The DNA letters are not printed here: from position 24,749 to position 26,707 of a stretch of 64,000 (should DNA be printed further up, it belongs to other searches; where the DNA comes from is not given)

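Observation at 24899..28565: SdhA/SdhB/CCG three-subunit oxidoreductase whose flavoprotein has lost the fumarate/succinate-binding residues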

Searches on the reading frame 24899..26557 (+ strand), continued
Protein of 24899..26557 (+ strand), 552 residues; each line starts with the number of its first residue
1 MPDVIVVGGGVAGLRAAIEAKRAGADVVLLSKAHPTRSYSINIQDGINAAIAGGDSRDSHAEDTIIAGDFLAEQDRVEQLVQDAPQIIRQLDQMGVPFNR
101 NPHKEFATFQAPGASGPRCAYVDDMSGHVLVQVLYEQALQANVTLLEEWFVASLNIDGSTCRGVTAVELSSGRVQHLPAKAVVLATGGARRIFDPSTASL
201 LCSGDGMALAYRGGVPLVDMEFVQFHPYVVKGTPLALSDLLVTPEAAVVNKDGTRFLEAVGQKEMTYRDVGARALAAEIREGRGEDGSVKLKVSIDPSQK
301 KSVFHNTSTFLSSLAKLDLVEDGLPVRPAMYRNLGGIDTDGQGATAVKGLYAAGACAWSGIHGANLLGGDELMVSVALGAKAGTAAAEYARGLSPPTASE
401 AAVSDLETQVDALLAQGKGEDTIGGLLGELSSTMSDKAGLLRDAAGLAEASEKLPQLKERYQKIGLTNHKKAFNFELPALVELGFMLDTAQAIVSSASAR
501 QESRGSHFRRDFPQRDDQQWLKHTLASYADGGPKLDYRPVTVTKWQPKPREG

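Call 16: find_related_loci(query=A1, collection=genome_contigs, flank=6000)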
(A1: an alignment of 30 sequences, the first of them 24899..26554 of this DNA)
Query A1 (552 aa) in genome_contigs; peptide patterns used: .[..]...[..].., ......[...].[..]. (x = any residue, [..] = any of these).
600 stretches matched a pattern (row limit reached: there are more); 585 encode a relative of the query (tblastn E <= 1e-3); the best 80 are kept; 80 distinct loci.
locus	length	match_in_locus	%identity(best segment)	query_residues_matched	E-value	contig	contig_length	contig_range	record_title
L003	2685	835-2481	40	1-548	4e-134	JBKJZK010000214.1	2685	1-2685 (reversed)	MAG: Nitrospiraceae bacterium isolate swi_bin.238 S1Ck127_3277296_flag_0_multi_2.9922_len_2685, whole genome shotgun seq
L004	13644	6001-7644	41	1-547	3e-127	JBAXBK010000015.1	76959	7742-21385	MAG: Nitrospira sp. isolate ELA165 MAG165_15, whole genome shotgun sequence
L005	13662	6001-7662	41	3-551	3e-127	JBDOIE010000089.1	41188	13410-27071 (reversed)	MAG: Chloroflexia bacterium isolate TC202112_Ori_Bins012 k147_32440, whole genome shotgun sequence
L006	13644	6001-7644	41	1-547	1e-125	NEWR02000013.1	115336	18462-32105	MAG: Nitrospira sp. CG24C Nitrospira_sp_RSF10_CG24_C_13, whole genome shotgun sequence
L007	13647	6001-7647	40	1-548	3e-125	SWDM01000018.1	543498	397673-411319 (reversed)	MAG: Nitrospira sp. isolate RSF3 Nitrospira_sp_RSF3_18, whole genome shotgun sequence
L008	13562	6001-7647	40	1-548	2e-125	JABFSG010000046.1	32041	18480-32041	MAG: Nitrospiraceae bacterium isolate WB-IL-04 seq_602, whole genome shotgun sequence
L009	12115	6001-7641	41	3-548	7e-124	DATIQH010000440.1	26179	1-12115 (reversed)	MAG TPA_asm: Nitrospiraceae bacterium isolate SMAG_U15872 k141_208393, whole genome shotgun sequence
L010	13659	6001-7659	41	3-550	9e-124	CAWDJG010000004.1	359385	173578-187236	MAG: uncultured Actinomycetes bacterium isolate MFD06714.bin.2.118 genome assembly, contig: contig_27706, whole genome s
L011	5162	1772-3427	40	1-551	7e-124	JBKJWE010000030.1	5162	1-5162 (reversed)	MAG: Nitrospiraceae bacterium isolate swi_bin.129 k127_12462950, whole genome shotgun sequence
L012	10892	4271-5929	39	1-552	3e-123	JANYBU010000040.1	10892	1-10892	MAG: Nitrospira sp. isolate GL140_6_metabat_96_sub GL140_6_k141_670496, whole genome shotgun sequence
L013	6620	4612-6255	39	1-547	3e-122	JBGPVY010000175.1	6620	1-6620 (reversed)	MAG: Nitrospiraceae bacterium isolate OBJ1_062018_090_77 k141_252616_length_6620_cov_15.5862, whole genome shotgun seque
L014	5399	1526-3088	44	1-532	2e-122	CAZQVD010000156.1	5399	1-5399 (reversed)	MAG TPA_asm: uncultured Dehalococcoidia bacterium isolate SRP092902_co1_200 genome assembly, contig: NODE_31514_length_5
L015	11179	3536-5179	39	1-547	5e-121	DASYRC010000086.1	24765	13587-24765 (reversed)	MAG TPA_asm: Nitrospiraceae bacterium isolate SMAG_U4501 k141_2876893, whole genome shotgun sequence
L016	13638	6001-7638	40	3-547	1e-119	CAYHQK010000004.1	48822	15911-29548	MAG TPA_asm: uncultured Nitrospira sp. isolate ERP119705_co14_26 genome assembly, contig: NODE_399_length_48822_cov_15.2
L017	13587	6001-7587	46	3-535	1e-141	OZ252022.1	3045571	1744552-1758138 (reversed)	MAG: Dehalococcoidia bacterium isolate 06bcde79-657e-4a1d-bd84-e3996ea03b32 genome assembly, chromosome: 1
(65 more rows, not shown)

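Call 19: find_encoding_contigs(protein=P0114, flank=9000, max_places=1)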
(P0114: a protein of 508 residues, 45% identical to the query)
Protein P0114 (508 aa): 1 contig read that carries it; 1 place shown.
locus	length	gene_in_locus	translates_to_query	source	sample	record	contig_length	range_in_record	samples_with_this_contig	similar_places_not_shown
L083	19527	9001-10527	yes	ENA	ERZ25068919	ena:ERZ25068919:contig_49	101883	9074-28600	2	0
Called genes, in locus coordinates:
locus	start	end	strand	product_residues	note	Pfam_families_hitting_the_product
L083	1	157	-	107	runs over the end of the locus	-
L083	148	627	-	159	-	PF04586:Peptidase_S78 (weak)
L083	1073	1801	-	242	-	-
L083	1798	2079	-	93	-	-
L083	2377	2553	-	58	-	-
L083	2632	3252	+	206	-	-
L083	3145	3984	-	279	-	-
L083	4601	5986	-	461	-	PF19263:DUF5906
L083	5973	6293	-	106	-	-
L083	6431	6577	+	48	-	-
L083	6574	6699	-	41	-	-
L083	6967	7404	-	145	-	PF00383:dCMP_cyt_deam_1, PF14437:MafB19-deam, PF14439:Bd3614-deam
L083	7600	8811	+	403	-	PF05977:MFS_3, PF07690:MFS_1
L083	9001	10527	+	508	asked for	PF00890:FAD_binding_2, PF03486:HI0933_like (faint), PF07992:Pyr_redox_2 (weak), PF12831:FAD_oxidored (faint), PF00890:FAD_binding_2, PF02910:Succ_DH_flav_C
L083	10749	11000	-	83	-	-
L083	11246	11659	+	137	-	-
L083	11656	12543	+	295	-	PF02754:CCG, PF22196:HdrB-like_C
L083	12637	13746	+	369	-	PF03069:FmdA_AmdA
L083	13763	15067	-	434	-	PF01933:CofD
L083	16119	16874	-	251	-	PF13701:DDE_Tnp_1_4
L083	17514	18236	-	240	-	PF03070:TENA_THI-4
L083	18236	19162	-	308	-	PF00266:Aminotran_5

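Call 20: find_encoding_contigs(protein=P0073, flank=9000, max_places=1)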
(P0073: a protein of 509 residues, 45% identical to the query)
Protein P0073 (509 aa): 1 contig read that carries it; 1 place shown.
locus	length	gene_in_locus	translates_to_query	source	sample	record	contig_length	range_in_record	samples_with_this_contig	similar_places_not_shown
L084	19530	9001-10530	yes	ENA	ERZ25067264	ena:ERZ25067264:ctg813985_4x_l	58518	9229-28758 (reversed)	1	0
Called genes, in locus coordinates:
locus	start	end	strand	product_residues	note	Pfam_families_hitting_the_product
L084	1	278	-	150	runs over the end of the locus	PF00378:ECH_1, PF16113:ECH_2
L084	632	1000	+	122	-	PF00106:adh_short, PF08659:KR, PF01370:Epimerase (faint), PF13561:adh_short_C2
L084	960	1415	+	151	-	PF00106:adh_short, PF13561:adh_short_C2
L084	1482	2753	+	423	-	PF00355:Rieske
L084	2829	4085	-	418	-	PF04909:Amidohydro_2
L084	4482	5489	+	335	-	PF02515:CoA_transf_3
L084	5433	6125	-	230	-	PF00383:dCMP_cyt_deam_1, PF14437:MafB19-deam, PF14439:Bd3614-deam (weak)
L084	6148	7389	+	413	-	PF05977:MFS_3, PF07690:MFS_1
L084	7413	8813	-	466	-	PF14841:FliG_M (faint), PF03448:MgtE_N, PF00571:CBS, PF01769:MgtE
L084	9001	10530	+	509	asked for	PF00890:FAD_binding_2, PF03486:HI0933_like (faint), PF07992:Pyr_redox_2 (weak), PF00890:FAD_binding_2, PF02910:Succ_DH_flav_C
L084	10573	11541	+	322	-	PF13085:Fer2_3, PF13183:Fer4_8 (weak)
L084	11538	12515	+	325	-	PF02754:CCG, PF22196:HdrB-like_C (weak)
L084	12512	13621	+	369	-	PF03069:FmdA_AmdA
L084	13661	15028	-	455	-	PF01933:CofD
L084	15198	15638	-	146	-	PF04892:VanZ-LLP1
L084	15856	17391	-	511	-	PF13196:DUF4012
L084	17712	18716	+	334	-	PF27155:Y4rL_C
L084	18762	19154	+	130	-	-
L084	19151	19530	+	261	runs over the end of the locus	PF01695:IstB_IS21, PF00308:Bac_DnaA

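Call 21: find_encoding_contigs(protein=P0041, flank=9000, max_places=1)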
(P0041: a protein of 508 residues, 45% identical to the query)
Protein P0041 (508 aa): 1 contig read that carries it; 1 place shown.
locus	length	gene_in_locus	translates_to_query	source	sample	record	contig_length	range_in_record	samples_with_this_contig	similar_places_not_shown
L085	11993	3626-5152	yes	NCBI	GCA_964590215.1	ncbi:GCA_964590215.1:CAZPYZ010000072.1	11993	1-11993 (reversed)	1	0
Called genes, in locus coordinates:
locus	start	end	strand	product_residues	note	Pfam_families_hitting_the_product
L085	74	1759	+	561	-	PF00496:SBP_bac_5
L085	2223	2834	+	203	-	-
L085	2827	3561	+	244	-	PF00702:Hydrolase, PF13419:HAD_2, PF13242:Hydrolase_like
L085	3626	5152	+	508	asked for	PF00890:FAD_binding_2, PF01134:GIDA (weak), PF03486:HI0933_like (faint), PF07992:Pyr_redox_2 (weak), PF12831:FAD_oxidored (weak), PF00890:FAD_binding_2, PF02910:Succ_DH_flav_C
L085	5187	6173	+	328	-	PF13085:Fer2_3, PF13183:Fer4_8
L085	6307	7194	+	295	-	PF02754:CCG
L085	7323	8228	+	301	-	PF19799:DUF6282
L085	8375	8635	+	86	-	-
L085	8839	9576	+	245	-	PF00596:Aldolase_II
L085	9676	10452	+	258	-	PF00596:Aldolase_II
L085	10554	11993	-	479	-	?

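Call 22: find_encoding_contigs(protein=P0042, flank=9000, max_places=1)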
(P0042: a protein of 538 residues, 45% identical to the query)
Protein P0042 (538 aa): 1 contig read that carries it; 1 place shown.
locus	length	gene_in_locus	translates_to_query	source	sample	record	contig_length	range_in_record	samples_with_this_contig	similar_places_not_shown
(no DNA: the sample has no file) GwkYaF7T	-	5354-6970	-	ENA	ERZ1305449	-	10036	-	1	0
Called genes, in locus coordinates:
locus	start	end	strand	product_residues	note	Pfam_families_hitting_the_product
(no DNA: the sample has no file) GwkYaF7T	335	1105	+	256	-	PF17645:Amdase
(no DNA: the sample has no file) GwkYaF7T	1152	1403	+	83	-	PF00578:AhpC-TSA (weak)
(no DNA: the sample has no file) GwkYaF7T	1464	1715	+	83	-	-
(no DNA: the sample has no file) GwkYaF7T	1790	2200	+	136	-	PF01152:Bac_globin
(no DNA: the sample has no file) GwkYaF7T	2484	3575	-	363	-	PF08240:ADH_N, PF16912:Glu_dehyd_C (weak), PF00107:ADH_zinc_N, PF13602:ADH_zinc_N_2 (faint)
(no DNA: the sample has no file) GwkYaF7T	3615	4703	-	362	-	PF04909:Amidohydro_2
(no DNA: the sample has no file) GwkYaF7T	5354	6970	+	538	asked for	PF00890:FAD_binding_2, PF01266:DAO (weak), PF03486:HI0933_like (faint), PF07992:Pyr_redox_2 (weak), PF12831:FAD_oxidored (weak), PF02910:Succ_DH_flav_C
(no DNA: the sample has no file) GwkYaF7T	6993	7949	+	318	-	PF13085:Fer2_3, PF13183:Fer4_8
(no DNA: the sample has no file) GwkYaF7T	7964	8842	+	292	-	PF02754:CCG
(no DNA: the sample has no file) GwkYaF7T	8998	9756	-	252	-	PF00106:adh_short, PF08659:KR, PF13561:adh_short_C2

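Call 23: find_encoding_contigs(protein=window:24899-26557:+, flank=10000, max_places=3)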
Protein window:24899-26557:+ (552 aa): no gene with exactly this product is on record in the collection.
